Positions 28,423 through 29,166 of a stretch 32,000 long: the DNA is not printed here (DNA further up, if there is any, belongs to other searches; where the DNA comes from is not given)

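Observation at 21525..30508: Two paralogous three-gene modules (small TM peptide, partner-less NrfD-like membrane protein, Cys4 MerR/HspR-like regulator) bracket a redox locus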

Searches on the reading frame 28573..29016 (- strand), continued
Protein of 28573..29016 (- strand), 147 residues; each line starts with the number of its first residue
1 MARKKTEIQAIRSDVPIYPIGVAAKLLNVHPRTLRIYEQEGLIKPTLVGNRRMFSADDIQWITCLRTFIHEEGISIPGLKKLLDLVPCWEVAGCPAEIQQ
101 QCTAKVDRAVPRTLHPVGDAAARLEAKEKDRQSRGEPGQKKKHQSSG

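Call 54: search_protein_families(library=ncbifam, proteins=[P0245, P0249, P0260, P0261, P0275, P0283, P0303, P0322, P0346, P0372], max_evalue=0.1)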
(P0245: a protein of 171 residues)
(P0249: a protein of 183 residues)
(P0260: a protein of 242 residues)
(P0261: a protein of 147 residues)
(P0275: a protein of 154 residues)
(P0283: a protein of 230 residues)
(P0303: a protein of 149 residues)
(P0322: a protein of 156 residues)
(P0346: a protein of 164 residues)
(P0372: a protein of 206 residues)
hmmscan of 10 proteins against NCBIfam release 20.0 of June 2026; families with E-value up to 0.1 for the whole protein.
P0245 (171 aa): 15 families
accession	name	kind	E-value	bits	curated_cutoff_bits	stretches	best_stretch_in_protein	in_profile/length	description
NF047375.1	HeatShock_HspR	equivalog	6.8e-21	74.1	105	1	8-78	2-73/92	heat shock protein transcriptional repressor HspR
NF047377.1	heat_HspR_dupli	exception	4.2e-18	65.6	300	1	5-77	122-195/214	heat shock protein transcriptional repressor HspR, fused homodimer type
TIGR02044.1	CueR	equivalog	3.3e-07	30.4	147.4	1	12-78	3-70/127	Cu(I)-responsive transcriptional regulator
TIGR02051.1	MerR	equivalog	1.4e-06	28.5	150.85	1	12-121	2-111/124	mercury resistance transcriptional regulator MerR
NF007069.0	PRK09514.1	equivalog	3.3e-05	23.9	143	1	10-123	2-125/141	Zn(2+)-responsive transcriptional regulator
NF053740.1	TransRegTnrAGPos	equivalog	0.00013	22.1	140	1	5-72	8-75/108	hypothetical protein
TIGR02043.1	ZntR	equivalog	0.00013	22.1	167.95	1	10-78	2-71/131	Zn(2+)-responsive transcriptional regulator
TIGR02047.1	CadR-PbrR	equivalog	0.0013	18.8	151.45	1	15-77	6-69/127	Cd(II)/Pb(II)-responsive transcriptional regulator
NF045718.1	two_CW_domain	domain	0.0032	17.8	35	0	79-128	2-77/80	two-CW domain-containing protein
NF041849.1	trans_regNmlR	equivalog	0.0033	17.5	175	1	13-70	4-62/117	stress response transcriptional regulator NmlR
NF007590.0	PRK10227.1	equivalog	0.0034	17.4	244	1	12-59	3-52/135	Cu(I)-responsive transcriptional regulator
NF033518.0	transpos_IS607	equivalog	0.0069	15.9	110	1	15-52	3-41/187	IS607 family transposase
TIGR01950.1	SoxR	equivalog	0.0091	15.8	116.9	1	16-79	8-71/142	redox-sensitive transcriptional activator SoxR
NF050798.1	TF_FtsR_Actino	equivalog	0.016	15.3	150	1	25-57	21-54/223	transcriptional regulator FtsR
NF046010.1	MAG6790_fam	equivalog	0.026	14.6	50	0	119-155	21-57/71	MAG6790 family protein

P0249 (183 aa): 12 families
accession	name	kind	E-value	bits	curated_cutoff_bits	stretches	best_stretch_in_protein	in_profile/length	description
NF047375.1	HeatShock_HspR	equivalog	1.5e-19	69.8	105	1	39-109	2-73/92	heat shock protein transcriptional repressor HspR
NF047377.1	heat_HspR_dupli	exception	1.5e-16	60.5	300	1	34-108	120-195/214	heat shock protein transcriptional repressor HspR, fused homodimer type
NF007069.0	PRK09514.1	equivalog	1.2e-05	25.3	143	1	41-108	2-70/141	Zn(2+)-responsive transcriptional regulator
NF011617.0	PRK15043.1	equivalog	0.00014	21.2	417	1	41-107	4-71/243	HTH-type transcriptional regulator MlrA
TIGR02043.1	ZntR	equivalog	0.00015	21.9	167.95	1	41-108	2-70/131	Zn(2+)-responsive transcriptional regulator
TIGR01950.1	SoxR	equivalog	0.00019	21.2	116.9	1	43-110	4-71/142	redox-sensitive transcriptional activator SoxR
TIGR02044.1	CueR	equivalog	0.00027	21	147.4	1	43-109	3-70/127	Cu(I)-responsive transcriptional regulator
TIGR02051.1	MerR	equivalog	0.00071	19.8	150.85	1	43-110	2-70/124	mercury resistance transcriptional regulator MerR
NF052513.1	TransRegCarH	equivalog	0.0035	16.7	400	1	41-107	7-75/274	HTH-type transcriptional repressor CarH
NF050798.1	TF_FtsR_Actino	equivalog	0.0085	16.2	150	1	57-107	22-73/223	transcriptional regulator FtsR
NF053740.1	TransRegTnrAGPos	equivalog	0.012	15.8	140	1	43-103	15-75/108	hypothetical protein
NF041849.1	trans_regNmlR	equivalog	0.029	14.5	175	1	46-101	6-62/117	stress response transcriptional regulator NmlR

P0260 (242 aa): 15 families
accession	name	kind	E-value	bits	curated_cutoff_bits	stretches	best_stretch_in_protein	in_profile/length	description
NF047375.1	HeatShock_HspR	equivalog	2.5e-20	72.3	105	1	16-86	1-72/92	heat shock protein transcriptional repressor HspR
NF047377.1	heat_HspR_dupli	exception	5.4e-18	65.3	300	1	15-84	123-193/214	heat shock protein transcriptional repressor HspR, fused homodimer type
NF007069.0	PRK09514.1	equivalog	2.2e-08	34.2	143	1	18-99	1-83/141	Zn(2+)-responsive transcriptional regulator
TIGR02043.1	ZntR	equivalog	2.4e-08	34.2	167.95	1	19-95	2-79/131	Zn(2+)-responsive transcriptional regulator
TIGR02044.1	CueR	equivalog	1.5e-06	28.3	147.4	1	21-86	3-69/127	Cu(I)-responsive transcriptional regulator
NF053740.1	TransRegTnrAGPos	equivalog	7.9e-06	26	140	1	18-64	12-59/108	hypothetical protein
NF011617.0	PRK15043.1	equivalog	1.5e-05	24.4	417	1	18-86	3-72/243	HTH-type transcriptional regulator MlrA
TIGR02051.1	MerR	equivalog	9.5e-05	22.6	150.85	1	21-98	2-83/124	mercury resistance transcriptional regulator MerR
NF041849.1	trans_regNmlR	equivalog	0.00068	19.7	175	1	23-69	5-53/117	stress response transcriptional regulator NmlR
NF052513.1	TransRegCarH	equivalog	0.001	18.4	400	1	17-84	5-74/274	HTH-type transcriptional repressor CarH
NF007590.0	PRK10227.1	equivalog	0.0011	19.1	244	1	21-78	3-61/135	Cu(I)-responsive transcriptional regulator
TIGR02047.1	CadR-PbrR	equivalog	0.0018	18.3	151.45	1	21-85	3-68/127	Cd(II)/Pb(II)-responsive transcriptional regulator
TIGR01950.1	SoxR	equivalog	0.0095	15.7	116.9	1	21-81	4-64/142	redox-sensitive transcriptional activator SoxR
NF050798.1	TF_FtsR_Actino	equivalog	0.016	15.3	150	1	35-65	22-53/223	transcriptional regulator FtsR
NF033518.0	transpos_IS607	equivalog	0.023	14.2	110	1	24-62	3-42/187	IS607 family transposase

P0261 (147 aa): 12 families
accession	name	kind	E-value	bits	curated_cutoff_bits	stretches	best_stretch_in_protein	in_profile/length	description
NF047375.1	HeatShock_HspR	equivalog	1.9e-17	63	105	1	10-79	2-72/92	heat shock protein transcriptional repressor HspR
NF047377.1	heat_HspR_dupli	exception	3.3e-17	62.7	300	1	7-78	122-194/214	heat shock protein transcriptional repressor HspR, fused homodimer type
NF007069.0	PRK09514.1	equivalog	1.2e-06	28.5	143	1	12-80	2-71/141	Zn(2+)-responsive transcriptional regulator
TIGR02043.1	ZntR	equivalog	1.7e-06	28.2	167.95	1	12-79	2-70/131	Zn(2+)-responsive transcriptional regulator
TIGR02051.1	MerR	equivalog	1.1e-05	25.7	150.85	1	14-98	2-90/124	mercury resistance transcriptional regulator MerR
TIGR01950.1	SoxR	equivalog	0.00014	21.7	116.9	1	22-124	12-112/142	redox-sensitive transcriptional activator SoxR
TIGR02044.1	CueR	equivalog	0.0011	19.1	147.4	1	14-80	3-70/127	Cu(I)-responsive transcriptional regulator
NF053740.1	TransRegTnrAGPos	equivalog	0.0029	17.8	140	1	8-63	9-65/108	hypothetical protein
NF041849.1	trans_regNmlR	equivalog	0.0061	16.6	175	1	16-81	5-71/117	stress response transcriptional regulator NmlR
NF011617.0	PRK15043.1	equivalog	0.02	14.2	417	1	11-70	3-63/243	HTH-type transcriptional regulator MlrA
NF010315.0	PRK13752.1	subfamily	0.029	14.4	261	1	14-79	10-76/144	mercury resistance transcriptional regulator MerR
NF033518.0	transpos_IS607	equivalog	0.056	13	110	1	17-56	3-43/187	IS607 family transposase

P0275 (154 aa): 9 families
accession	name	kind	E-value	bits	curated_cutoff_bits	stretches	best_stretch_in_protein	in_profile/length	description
NF047375.1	HeatShock_HspR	equivalog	7.1e-18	64.4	105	1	11-81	2-73/92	heat shock protein transcriptional repressor HspR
NF047377.1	heat_HspR_dupli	exception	5.3e-17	62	300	1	9-80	123-195/214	heat shock protein transcriptional repressor HspR, fused homodimer type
TIGR02043.1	ZntR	equivalog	0.00028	21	167.95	1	17-72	6-60/131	Zn(2+)-responsive transcriptional regulator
NF007069.0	PRK09514.1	equivalog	0.00049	20.1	143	1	15-71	4-59/141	Zn(2+)-responsive transcriptional regulator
NF041849.1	trans_regNmlR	equivalog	0.0014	18.7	175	1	15-81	3-70/117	stress response transcriptional regulator NmlR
TIGR02044.1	CueR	equivalog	0.0034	17.4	147.4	1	16-94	4-81/127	Cu(I)-responsive transcriptional regulator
NF052513.1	TransRegCarH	equivalog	0.0087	15.4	400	1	8-79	2-75/274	HTH-type transcriptional repressor CarH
TIGR02051.1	MerR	equivalog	0.012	15.8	150.85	1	16-92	3-77/124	mercury resistance transcriptional regulator MerR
NF053740.1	TransRegTnrAGPos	equivalog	0.063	13.5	140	1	10-50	10-51/108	hypothetical protein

P0283 (230 aa): 22 families
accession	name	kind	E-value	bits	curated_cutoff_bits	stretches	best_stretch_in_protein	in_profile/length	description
NF047375.1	HeatShock_HspR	equivalog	2e-17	62.9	105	1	18-89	3-73/92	heat shock protein transcriptional repressor HspR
NF047377.1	heat_HspR_dupli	exception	8e-16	58.2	300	1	12-90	120-197/214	heat shock protein transcriptional repressor HspR, fused homodimer type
TIGR02044.1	CueR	equivalog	1.9e-09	37.7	147.4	1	24-100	6-79/127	Cu(I)-responsive transcriptional regulator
NF053740.1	TransRegTnrAGPos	equivalog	6e-09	36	140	1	16-84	10-76/108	hypothetical protein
NF007069.0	PRK09514.1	equivalog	1.4e-08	34.9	143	1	25-88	8-70/141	Zn(2+)-responsive transcriptional regulator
TIGR02043.1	ZntR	equivalog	1.5e-08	34.8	167.95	1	25-88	8-70/131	Zn(2+)-responsive transcriptional regulator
NF052513.1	TransRegCarH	equivalog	2.5e-08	33.6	400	1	15-87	3-75/274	HTH-type transcriptional repressor CarH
TIGR00412.2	redox_disulf_2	subfamily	8.9e-07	29.2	62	1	159-225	9-74/75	MTH895/ArsE family thioredoxin-like protein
NF050798.1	TF_FtsR_Actino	equivalog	4.8e-06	26.8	150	1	33-93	20-79/223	transcriptional regulator FtsR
TIGR02047.1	CadR-PbrR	equivalog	6e-06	26.3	151.45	1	25-88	7-69/127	Cd(II)/Pb(II)-responsive transcriptional regulator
TIGR02051.1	MerR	equivalog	2.2e-05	24.7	150.85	1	29-96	10-79/124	mercury resistance transcriptional regulator MerR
NF007590.0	PRK10227.1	equivalog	3e-05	24.1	244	1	25-70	7-52/135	Cu(I)-responsive transcriptional regulator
NF041849.1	trans_regNmlR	equivalog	3.3e-05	23.9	175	1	24-77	6-58/117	stress response transcriptional regulator NmlR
NF011617.0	PRK15043.1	equivalog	0.00039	19.8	417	1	18-85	3-69/243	HTH-type transcriptional regulator MlrA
TIGR01950.1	SoxR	equivalog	0.00066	19.5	116.9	1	26-92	9-73/142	redox-sensitive transcriptional activator SoxR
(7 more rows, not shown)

P0303 (149 aa): 16 families
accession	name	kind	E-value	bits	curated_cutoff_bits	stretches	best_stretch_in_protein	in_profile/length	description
NF047375.1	HeatShock_HspR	equivalog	8.5e-17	61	105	1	10-81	1-72/92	heat shock protein transcriptional repressor HspR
NF047377.1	heat_HspR_dupli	exception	2.3e-13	50.2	300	1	8-81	1-74/214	heat shock protein transcriptional repressor HspR, fused homodimer type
TIGR02051.1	MerR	equivalog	6.4e-08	32.9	150.85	1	15-140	2-123/124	mercury resistance transcriptional regulator MerR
TIGR02047.1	CadR-PbrR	equivalog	7e-07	29.3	151.45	1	15-79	3-67/127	Cd(II)/Pb(II)-responsive transcriptional regulator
NF007069.0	PRK09514.1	equivalog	3.8e-06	26.9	143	1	13-81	2-70/141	Zn(2+)-responsive transcriptional regulator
TIGR02044.1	CueR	equivalog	5.5e-06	26.5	147.4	1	14-93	2-79/127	Cu(I)-responsive transcriptional regulator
NF050798.1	TF_FtsR_Actino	equivalog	9.4e-06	25.9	150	1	24-61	17-54/223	transcriptional regulator FtsR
TIGR01950.1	SoxR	equivalog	1.4e-05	24.8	116.9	1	17-83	6-71/142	redox-sensitive transcriptional activator SoxR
TIGR02043.1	ZntR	equivalog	2.7e-05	24.3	167.95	1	13-80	2-69/131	Zn(2+)-responsive transcriptional regulator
NF041849.1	trans_regNmlR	equivalog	3.5e-05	23.9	175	1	15-78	3-66/117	stress response transcriptional regulator NmlR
NF011617.0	PRK15043.1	equivalog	8.8e-05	21.9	417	1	13-77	4-68/243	HTH-type transcriptional regulator MlrA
NF053740.1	TransRegTnrAGPos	equivalog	0.00049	20.2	140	1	8-68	8-68/108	hypothetical protein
NF052513.1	TransRegCarH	equivalog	0.0013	18.1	400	1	11-74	5-69/274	HTH-type transcriptional repressor CarH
NF010315.0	PRK13752.1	subfamily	0.0037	17.3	261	1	14-65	9-61/144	mercury resistance transcriptional regulator MerR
TIGR02054.1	MerD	equivalog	0.014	15.9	103.65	1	13-75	4-66/120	mercuric resistance transcriptional repressor MerD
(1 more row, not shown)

P0322 (156 aa): 11 families
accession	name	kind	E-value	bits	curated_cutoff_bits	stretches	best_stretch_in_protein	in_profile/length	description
NF047375.1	HeatShock_HspR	equivalog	8.7e-14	51.3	105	1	20-90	1-72/92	heat shock protein transcriptional repressor HspR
NF047377.1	heat_HspR_dupli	exception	4.2e-12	46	300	1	18-81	122-186/214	heat shock protein transcriptional repressor HspR, fused homodimer type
TIGR02051.1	MerR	equivalog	0.00028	21.1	150.85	1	25-71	2-50/124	mercury resistance transcriptional regulator MerR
NF053740.1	TransRegTnrAGPos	equivalog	0.00083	19.5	140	1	13-66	3-57/108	hypothetical protein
TIGR02043.1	ZntR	equivalog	0.00087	19.5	167.95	1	25-80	4-58/131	Zn(2+)-responsive transcriptional regulator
NF041849.1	trans_regNmlR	equivalog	0.0011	19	175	1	25-73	3-53/117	stress response transcriptional regulator NmlR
NF007069.0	PRK09514.1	equivalog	0.0016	18.5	143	1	23-80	2-58/141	Zn(2+)-responsive transcriptional regulator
TIGR02044.1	CueR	equivalog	0.0024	17.9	147.4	1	28-71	6-51/127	Cu(I)-responsive transcriptional regulator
TIGR01950.1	SoxR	equivalog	0.033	13.9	116.9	1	35-71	14-51/142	redox-sensitive transcriptional activator SoxR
NF053782.1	ChlnTransRegdde3219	equivalog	0.055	12.9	450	1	20-72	4-58/278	choline utilization transcriptional activator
TIGR02047.1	CadR-PbrR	equivalog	0.088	12.8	151.45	0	29-70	7-50/127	Cd(II)/Pb(II)-responsive transcriptional regulator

P0346 (164 aa): 20 families
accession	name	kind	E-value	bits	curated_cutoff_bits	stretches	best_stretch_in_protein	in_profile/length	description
NF047375.1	HeatShock_HspR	equivalog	3.9e-16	58.8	105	1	17-86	3-72/92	heat shock protein transcriptional repressor HspR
NF047377.1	heat_HspR_dupli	exception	5.4e-11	42.4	300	1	17-85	126-194/214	heat shock protein transcriptional repressor HspR, fused homodimer type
TIGR02051.1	MerR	equivalog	1.1e-08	35.3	150.85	1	20-86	2-68/124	mercury resistance transcriptional regulator MerR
NF050798.1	TF_FtsR_Actino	equivalog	1.8e-08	34.7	150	1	29-67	17-55/223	transcriptional regulator FtsR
TIGR02047.1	CadR-PbrR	equivalog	8.6e-08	32.3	151.45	1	20-86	3-69/127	Cd(II)/Pb(II)-responsive transcriptional regulator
NF007069.0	PRK09514.1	equivalog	7.8e-07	29.2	143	1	18-85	2-69/141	Zn(2+)-responsive transcriptional regulator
NF041849.1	trans_regNmlR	equivalog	2e-06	27.8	175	1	20-69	3-53/117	stress response transcriptional regulator NmlR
TIGR01950.1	SoxR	equivalog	2e-06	27.6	116.9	1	19-88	3-71/142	redox-sensitive transcriptional activator SoxR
NF011617.0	PRK15043.1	equivalog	2.4e-06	27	417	1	15-84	1-70/243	HTH-type transcriptional regulator MlrA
TIGR02043.1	ZntR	equivalog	2.9e-06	27.4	167.95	1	18-69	2-54/131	Zn(2+)-responsive transcriptional regulator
NF053740.1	TransRegTnrAGPos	equivalog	9.3e-06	25.8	140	1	18-64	13-59/108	hypothetical protein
TIGR02044.1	CueR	equivalog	1.8e-05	24.8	147.4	1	20-86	3-69/127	Cu(I)-responsive transcriptional regulator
NF010315.0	PRK13752.1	subfamily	2.4e-05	24.4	261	1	19-69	9-60/144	mercury resistance transcriptional regulator MerR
NF052513.1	TransRegCarH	equivalog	5.8e-05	22.5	400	1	15-85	4-75/274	HTH-type transcriptional repressor CarH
NF033518.0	transpos_IS607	equivalog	0.0014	18.2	110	1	22-71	2-51/187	IS607 family transposase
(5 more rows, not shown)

P0372 (206 aa): 21 families
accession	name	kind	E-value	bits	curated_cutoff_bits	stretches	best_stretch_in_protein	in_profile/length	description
NF047375.1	HeatShock_HspR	equivalog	1.3e-14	54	105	1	32-102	2-72/92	heat shock protein transcriptional repressor HspR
NF047377.1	heat_HspR_dupli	exception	6.3e-10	38.9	300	1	3-102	98-195/214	heat shock protein transcriptional repressor HspR, fused homodimer type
TIGR02051.1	MerR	equivalog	4.2e-09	36.7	150.85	1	36-103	2-69/124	mercury resistance transcriptional regulator MerR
NF010315.0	PRK13752.1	subfamily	6.4e-07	29.5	261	1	35-86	9-61/144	mercury resistance transcriptional regulator MerR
NF050798.1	TF_FtsR_Actino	equivalog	7e-07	29.6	150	1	45-88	17-60/223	transcriptional regulator FtsR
NF052513.1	TransRegCarH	equivalog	1e-06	28.3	400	1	30-100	3-74/274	HTH-type transcriptional repressor CarH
TIGR02047.1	CadR-PbrR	equivalog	1.3e-06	28.4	151.45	1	36-101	3-68/127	Cd(II)/Pb(II)-responsive transcriptional regulator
NF011617.0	PRK15043.1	equivalog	1.5e-06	27.7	417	1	32-100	2-70/243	HTH-type transcriptional regulator MlrA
TIGR02044.1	CueR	equivalog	1.7e-06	28.2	147.4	1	36-100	3-67/127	Cu(I)-responsive transcriptional regulator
NF053740.1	TransRegTnrAGPos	equivalog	3.1e-06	27.3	140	1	24-91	3-69/108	hypothetical protein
NF007069.0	PRK09514.1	equivalog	6e-06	26.3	143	1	33-101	1-69/141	Zn(2+)-responsive transcriptional regulator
NF041849.1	trans_regNmlR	equivalog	7.1e-06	26.1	175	1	36-99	3-66/117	stress response transcriptional regulator NmlR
TIGR02043.1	ZntR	equivalog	2.7e-05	24.3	167.95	1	33-100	1-68/131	Zn(2+)-responsive transcriptional regulator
TIGR01950.1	SoxR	equivalog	3.8e-05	23.5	116.9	1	35-104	3-71/142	redox-sensitive transcriptional activator SoxR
NF033787.1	HTH_BldC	subfamily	0.00049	19.9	77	1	37-79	6-48/49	BldC family transcriptional regulator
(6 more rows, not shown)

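Call 57: find_homologous_proteins(query=A4, max_evalue=0.00001)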
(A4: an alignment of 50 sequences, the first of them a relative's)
Query A4 (50 sequences) (171 aa, profile of the alignment): 1416 proteins with E <= 0.00001 among 8000 candidates; the best 120 are listed.
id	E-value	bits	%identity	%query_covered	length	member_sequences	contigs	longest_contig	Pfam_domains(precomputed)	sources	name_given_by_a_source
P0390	5.0e-55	204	67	80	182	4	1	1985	PF12728.14,PF00376.30,PF13411.13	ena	-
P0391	2.7e-54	201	69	80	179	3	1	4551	PF12728.14,PF00376.30,PF13411.13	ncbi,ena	-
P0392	8.7e-54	200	67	80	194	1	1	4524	PF00376.30,PF13411.13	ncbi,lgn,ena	-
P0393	2.7e-53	198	67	85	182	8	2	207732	PF12728.14,PF00376.30,PF13411.13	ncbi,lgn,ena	-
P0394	3.1e-53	198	56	72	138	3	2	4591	PF00376.30,PF13411.13,PF13591.13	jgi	-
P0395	8.5e-53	196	71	91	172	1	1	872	PF12728.14,PF00376.30,PF13411.13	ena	-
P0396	1.0e-52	196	72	88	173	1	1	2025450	PF00376.30,PF13411.13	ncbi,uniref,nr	ncbi:MerR family transcriptional regulator [Dissulfurimicrobium hydrothermale]|uniref:MerR family tr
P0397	1.0e-52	196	70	90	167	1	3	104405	PF12728.14,PF00376.30,PF13411.13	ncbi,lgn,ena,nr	ncbi:MAG: MerR family transcriptional regulator [Desulfobacteraceae bacterium]|nr:MerR family transc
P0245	1.1e-52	196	100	100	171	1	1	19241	PF12728.14,PF00376.30,PF13411.13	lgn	-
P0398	1.1e-52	196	58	72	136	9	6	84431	PF00376.30,PF13411.13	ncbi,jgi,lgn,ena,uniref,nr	ncbi:MerR family transcriptional regulator [Candidatus Aerophobetes bacterium]|uniref:MerR family tr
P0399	1.2e-52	196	66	83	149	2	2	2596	PF12728.14,PF00376.30,PF13411.13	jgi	jgi:MerR family transcriptional regulator/heat shock protein HspR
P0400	1.3e-52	196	54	72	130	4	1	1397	PF00376.30,PF13411.13,PF13591.13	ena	-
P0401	1.5e-52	196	83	97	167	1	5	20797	PF00376.30,PF13411.13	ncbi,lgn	-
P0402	1.7e-52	195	65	80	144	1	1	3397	PF12728.14,PF00376.30,PF13411.13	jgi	-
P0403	1.8e-52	195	68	80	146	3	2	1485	PF12728.14,PF00376.30,PF13411.13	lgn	-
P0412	1.2e-51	193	58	98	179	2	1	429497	PF12728.14,PF00376.30,PF13411.13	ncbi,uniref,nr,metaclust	ncbi:HspR, transcriptional repressor of DnaK operon [Dissulfuribacter thermophilus]|uniref:HspR, tra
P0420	2.0e-51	192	69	80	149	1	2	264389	PF12728.14,PF00376.30,PF13411.13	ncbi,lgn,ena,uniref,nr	ncbi:MAG: MerR family transcriptional regulator [Desulfuromonas sp.]|uniref:MerR family transcriptio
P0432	4.8e-51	191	62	78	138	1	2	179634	PF12728.14,PF00376.30,PF13411.13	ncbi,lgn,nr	ncbi:MAG: MerR family transcriptional regulator [Proteobacteria bacterium]|nr:MerR family transcript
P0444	1.2e-50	189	66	79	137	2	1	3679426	PF00376.30,PF13411.13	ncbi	ncbi:MerR family transcriptional regulator [Thiovibrio sp. JS02]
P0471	2.6e-50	188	65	87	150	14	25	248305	PF00376.30,PF13411.13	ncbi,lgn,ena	-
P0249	4.9e-50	187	55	76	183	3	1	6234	PF00376.30,PF13411.13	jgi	-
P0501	8.9e-50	187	65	76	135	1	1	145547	PF00376.30,PF13411.13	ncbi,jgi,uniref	ncbi:MerR family transcriptional regulator [Desulfurivibrio sp. D14AmB]|uniref:MerR family transcrip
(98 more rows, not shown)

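Call 58: find_encoding_contigs(protein=P0396, flank=5000, max_places=1)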
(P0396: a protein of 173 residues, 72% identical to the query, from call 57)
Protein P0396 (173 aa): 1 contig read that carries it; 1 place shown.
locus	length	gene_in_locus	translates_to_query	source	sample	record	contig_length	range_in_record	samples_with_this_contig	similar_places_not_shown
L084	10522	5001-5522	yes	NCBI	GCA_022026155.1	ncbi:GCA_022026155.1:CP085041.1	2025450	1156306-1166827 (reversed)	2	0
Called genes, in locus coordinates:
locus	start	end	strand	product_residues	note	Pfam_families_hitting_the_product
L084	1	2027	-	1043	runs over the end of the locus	PF00873:ACR_tran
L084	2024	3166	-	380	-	PF25917:BSH_RND, PF25973:BSH_CzcB, PF25881:HH_YBHG (weak)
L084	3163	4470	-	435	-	PF02321:OEP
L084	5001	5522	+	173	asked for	PF13411:MerR_1, PF00376:MerR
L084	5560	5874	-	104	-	PF09723:Zn_ribbon_8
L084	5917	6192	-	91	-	PF01169:GDT1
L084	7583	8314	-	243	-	PF02641:DUF190, PF00543:P-II (faint), PF02641:DUF190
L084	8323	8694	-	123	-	PF02537:CRCB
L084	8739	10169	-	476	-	PF00483:NTP_transferase, PF22640:ManC_GMP_beta-helix, PF01050:MannoseP_isomer, PF07883:Cupin_2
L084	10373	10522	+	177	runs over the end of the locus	PF02915:Rubrerythrin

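Call 59: find_encoding_contigs(protein=P0444, flank=5000, max_places=1)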
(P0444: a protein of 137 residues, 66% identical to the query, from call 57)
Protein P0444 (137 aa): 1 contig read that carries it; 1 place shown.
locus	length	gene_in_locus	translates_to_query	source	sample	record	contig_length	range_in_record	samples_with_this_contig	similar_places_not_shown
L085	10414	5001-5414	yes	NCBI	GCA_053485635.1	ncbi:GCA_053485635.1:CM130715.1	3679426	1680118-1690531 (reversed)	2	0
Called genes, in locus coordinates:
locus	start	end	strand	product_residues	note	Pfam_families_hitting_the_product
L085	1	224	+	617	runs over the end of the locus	PF06068:TIP49 (weak), PF00004:AAA, PF07728:AAA_5 (faint), PF17862:AAA_lid_3, PF01434:Peptidase_M41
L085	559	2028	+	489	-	PF03264:Cytochrom_NNT (weak), PF14522:Cytochrome_C7 (faint)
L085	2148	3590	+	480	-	PF03264:Cytochrom_NNT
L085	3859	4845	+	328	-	PF13428:TPR_14 (faint), PF25063:ARM_TT21_C (faint), PF00515:TPR_1 (faint), PF07719:TPR_2 (faint), PF13181:TPR_8 (faint), PF13432:TPR_16 (weak), PF14559:TPR_19 (weak), PF13432:TPR_16 (weak), +2 more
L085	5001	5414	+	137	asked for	PF00376:MerR, PF13411:MerR_1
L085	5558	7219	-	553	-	PF00999:Na_H_Exchanger, PF02254:TrkA_N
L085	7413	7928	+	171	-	PF01899:MNHE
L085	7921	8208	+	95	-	PF04066:MrpF_PhaF (weak)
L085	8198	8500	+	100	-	PF03334:PhaG_MnhG_YufB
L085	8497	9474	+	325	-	PF13244:MbhD, PF04039:MnhB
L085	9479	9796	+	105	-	PF00420:Oxidored_q2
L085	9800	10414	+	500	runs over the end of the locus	PF00361:Proton_antipo_M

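Call 60: find_encoding_contigs(protein=P0420, flank=5000, max_places=1)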
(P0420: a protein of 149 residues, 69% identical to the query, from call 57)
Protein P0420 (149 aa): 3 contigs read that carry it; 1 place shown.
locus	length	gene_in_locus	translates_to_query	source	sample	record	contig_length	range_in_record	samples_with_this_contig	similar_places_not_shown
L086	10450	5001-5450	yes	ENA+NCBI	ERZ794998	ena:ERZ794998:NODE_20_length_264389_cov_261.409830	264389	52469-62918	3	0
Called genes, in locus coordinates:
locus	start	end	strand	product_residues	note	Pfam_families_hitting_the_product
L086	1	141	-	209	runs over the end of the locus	PF02085:Cytochrom_CIII (faint), PF14522:Cytochrome_C7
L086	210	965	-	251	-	PF12797:Fer4_2 (faint), PF00037:Fer4 (faint), PF12837:Fer4_6 (faint), PF13237:Fer4_10 (weak), PF13247:Fer4_11, PF12838:Fer4_7 (weak), PF13187:Fer4_9 (weak)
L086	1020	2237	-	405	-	PF03916:NrfD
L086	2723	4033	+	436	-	PF03264:Cytochrom_NNT, PF22113:Mtrc-MtrF_II-IV_dom (faint), PF02085:Cytochrom_CIII (faint), PF14537:Cytochrom_c3_2 (faint), PF14522:Cytochrome_C7 (weak)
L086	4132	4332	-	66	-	-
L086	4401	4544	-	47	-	-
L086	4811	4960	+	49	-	-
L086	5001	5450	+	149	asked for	PF12728:HTH_17 (weak), PF13411:MerR_1, PF00376:MerR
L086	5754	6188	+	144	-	PF00376:MerR, PF13411:MerR_1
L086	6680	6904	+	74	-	-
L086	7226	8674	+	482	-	PF03264:Cytochrom_NNT (weak)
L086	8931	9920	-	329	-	PF00108:Thiolase_N (faint), PF08545:ACP_syn_III, PF08541:ACP_syn_III_C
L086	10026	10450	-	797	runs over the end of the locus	PF00924:MS_channel_2nd, PF21082:MS_channel_3rd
